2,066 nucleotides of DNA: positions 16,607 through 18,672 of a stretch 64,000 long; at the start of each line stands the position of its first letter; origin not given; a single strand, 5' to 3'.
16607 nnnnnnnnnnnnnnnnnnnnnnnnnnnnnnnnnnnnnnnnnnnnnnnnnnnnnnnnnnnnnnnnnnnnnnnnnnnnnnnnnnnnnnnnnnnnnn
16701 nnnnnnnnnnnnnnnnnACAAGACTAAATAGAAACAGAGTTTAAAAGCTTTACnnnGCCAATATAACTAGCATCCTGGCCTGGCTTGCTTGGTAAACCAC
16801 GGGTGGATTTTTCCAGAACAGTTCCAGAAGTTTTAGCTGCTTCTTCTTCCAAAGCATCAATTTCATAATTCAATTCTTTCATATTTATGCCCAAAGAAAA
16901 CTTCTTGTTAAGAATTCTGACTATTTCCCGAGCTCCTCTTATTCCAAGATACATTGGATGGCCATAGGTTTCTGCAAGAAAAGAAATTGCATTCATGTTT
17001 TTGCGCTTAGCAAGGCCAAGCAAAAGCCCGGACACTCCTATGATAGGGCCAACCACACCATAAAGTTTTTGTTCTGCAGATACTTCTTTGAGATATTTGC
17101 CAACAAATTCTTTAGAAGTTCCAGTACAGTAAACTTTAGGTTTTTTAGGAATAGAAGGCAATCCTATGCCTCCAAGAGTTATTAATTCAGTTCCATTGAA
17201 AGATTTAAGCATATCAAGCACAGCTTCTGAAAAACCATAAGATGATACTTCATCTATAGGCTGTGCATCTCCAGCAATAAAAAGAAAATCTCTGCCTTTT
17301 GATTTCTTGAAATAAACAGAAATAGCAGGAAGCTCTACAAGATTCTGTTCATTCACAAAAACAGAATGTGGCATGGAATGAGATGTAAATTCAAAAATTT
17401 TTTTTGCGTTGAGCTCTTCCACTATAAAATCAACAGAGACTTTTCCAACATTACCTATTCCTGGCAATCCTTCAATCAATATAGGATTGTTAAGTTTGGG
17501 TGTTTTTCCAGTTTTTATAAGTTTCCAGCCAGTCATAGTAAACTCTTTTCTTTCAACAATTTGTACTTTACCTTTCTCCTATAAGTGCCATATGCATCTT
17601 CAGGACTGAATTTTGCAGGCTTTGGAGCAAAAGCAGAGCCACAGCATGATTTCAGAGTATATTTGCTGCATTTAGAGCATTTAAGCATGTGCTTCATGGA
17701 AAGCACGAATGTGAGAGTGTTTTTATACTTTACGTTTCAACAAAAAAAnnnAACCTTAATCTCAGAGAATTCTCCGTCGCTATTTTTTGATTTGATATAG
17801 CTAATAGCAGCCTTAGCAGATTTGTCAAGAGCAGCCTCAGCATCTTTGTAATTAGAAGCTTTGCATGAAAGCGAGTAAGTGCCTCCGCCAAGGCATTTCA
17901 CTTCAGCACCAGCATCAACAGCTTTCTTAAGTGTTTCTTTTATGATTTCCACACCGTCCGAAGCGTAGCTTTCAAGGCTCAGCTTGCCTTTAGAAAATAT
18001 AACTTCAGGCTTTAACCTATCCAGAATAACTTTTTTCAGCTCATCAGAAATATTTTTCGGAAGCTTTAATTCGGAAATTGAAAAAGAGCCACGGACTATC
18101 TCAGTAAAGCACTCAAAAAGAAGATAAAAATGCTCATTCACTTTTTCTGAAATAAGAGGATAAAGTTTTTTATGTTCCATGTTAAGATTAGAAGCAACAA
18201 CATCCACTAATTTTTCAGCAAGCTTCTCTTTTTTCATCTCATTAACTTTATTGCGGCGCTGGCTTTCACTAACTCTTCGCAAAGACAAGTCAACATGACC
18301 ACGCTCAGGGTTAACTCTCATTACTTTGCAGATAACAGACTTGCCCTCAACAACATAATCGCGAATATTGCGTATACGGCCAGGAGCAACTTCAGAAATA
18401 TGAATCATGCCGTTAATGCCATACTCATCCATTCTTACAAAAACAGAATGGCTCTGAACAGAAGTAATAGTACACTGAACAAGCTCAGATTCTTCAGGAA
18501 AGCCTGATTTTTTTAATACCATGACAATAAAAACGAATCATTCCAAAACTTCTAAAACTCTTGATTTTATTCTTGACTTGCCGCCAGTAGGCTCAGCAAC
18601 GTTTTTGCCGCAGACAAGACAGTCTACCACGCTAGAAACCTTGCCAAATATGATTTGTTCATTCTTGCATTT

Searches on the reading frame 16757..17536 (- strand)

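Call 61: search_protein_families(library=pfam, proteins=[window:16757-17536:-], max_evalue=0.00001)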
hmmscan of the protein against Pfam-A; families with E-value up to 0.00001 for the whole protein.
window:16757-17536:- (260 aa): 1 family
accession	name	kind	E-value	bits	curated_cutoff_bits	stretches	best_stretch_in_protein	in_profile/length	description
PF09754.15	PAC2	-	2.8e-37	129.1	25.8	1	20-235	1-213/215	PAC2 family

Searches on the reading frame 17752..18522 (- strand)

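Call 61: search_protein_families(library=pfam, proteins=[window:17752-18522:-], max_evalue=0.00001)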
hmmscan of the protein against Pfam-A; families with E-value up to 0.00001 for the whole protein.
window:17752-18522:- (257 aa): 2 families
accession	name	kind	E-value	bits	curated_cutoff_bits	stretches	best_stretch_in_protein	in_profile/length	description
PF07541.17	EIF_2_alpha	-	4.6e-14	52.8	22.8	1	121-225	2-114/114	Eukaryotic translation initiation factor 2 alpha subunit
PF00575.29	S1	-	2.2e-10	41.2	22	1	9-82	2-74/74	S1 RNA binding domain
